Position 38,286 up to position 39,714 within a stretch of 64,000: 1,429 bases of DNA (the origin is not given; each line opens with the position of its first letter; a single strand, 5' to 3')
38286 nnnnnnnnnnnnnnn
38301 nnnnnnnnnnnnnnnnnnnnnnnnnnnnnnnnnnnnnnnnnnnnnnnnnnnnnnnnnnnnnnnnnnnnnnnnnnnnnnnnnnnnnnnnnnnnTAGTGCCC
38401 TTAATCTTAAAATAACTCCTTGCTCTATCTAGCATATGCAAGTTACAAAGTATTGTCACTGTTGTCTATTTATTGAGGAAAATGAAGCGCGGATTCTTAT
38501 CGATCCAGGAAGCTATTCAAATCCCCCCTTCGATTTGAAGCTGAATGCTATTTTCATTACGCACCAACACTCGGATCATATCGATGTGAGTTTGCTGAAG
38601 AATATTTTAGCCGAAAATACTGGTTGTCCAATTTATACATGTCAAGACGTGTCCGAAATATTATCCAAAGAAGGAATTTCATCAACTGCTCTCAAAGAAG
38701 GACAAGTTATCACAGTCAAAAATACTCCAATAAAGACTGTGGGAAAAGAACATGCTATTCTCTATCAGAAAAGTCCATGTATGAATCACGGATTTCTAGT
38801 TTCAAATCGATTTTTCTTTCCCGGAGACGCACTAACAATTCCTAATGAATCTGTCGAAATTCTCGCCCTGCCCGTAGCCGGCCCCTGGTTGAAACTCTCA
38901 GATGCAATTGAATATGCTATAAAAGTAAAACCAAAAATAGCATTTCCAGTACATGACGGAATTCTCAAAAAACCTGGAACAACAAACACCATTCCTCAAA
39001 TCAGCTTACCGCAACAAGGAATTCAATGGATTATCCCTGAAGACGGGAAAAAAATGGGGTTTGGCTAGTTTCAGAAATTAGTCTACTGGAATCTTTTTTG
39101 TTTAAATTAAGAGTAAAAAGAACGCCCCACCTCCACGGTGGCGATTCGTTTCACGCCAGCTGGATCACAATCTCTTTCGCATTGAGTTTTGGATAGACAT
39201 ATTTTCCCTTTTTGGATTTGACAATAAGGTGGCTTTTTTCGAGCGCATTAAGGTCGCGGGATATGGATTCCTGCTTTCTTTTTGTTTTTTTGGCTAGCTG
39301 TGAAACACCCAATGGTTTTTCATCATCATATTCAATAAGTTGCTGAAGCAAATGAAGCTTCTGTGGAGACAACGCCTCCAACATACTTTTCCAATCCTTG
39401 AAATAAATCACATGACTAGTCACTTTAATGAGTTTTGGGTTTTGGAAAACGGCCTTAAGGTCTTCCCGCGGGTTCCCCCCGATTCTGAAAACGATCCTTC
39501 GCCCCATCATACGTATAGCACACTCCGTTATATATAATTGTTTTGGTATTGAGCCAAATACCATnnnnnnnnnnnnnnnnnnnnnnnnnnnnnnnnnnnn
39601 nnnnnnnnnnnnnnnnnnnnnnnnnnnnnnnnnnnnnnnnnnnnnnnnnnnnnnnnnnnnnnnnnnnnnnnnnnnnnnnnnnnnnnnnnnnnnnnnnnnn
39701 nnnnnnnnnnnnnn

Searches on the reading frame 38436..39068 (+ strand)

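Call 9: search_protein_families(library=pfam, proteins=[window:38436-39068:+], max_evalue=0.01)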
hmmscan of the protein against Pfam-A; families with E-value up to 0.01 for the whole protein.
window:38436-39068:+ (210 aa): 3 families
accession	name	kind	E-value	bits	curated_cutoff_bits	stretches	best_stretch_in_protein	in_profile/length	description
PF13483.12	Lactamase_B_3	-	5.4e-19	69.2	24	1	2-173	1-160/160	Beta-lactamase superfamily domain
PF12706.13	Lactamase_B_2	-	9e-09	35.7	27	1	19-142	2-159/200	Beta-lactamase superfamily domain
PF00753.33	Lactamase_B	-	1.9e-08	35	22.7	1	10-173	8-196/196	Metallo-beta-lactamase superfamily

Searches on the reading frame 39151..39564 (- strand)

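Call 9: search_protein_families(library=pfam, proteins=[window:39151-39564:-], max_evalue=0.01)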
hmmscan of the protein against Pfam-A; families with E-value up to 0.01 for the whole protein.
window:39151-39564:- (137 aa): 6 families
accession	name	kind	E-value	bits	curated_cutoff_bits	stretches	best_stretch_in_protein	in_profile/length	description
PF25212.1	HVO_A0114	-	3.2e-13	49.7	27.6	1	50-132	5-84/84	HVO_A0114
PF01047.28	MarR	-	0.0016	18.7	24.6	1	65-118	1-51/59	MarR family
PF14394.12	DUF4423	-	0.002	18.4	30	1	63-123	16-75/165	Domain of unknown function (DUF4423)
PF01022.26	HTH_5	-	0.0025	18.1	22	1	66-114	1-45/47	Bacterial regulatory protein, arsR family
PF08279.18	HTH_11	-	0.0048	17.2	25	1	70-121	3-52/55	HTH domain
PF25213.1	HVO_A0261_N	-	0.0082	16.4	35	0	65-122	9-61/86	HVO_A0261 N-terminal domain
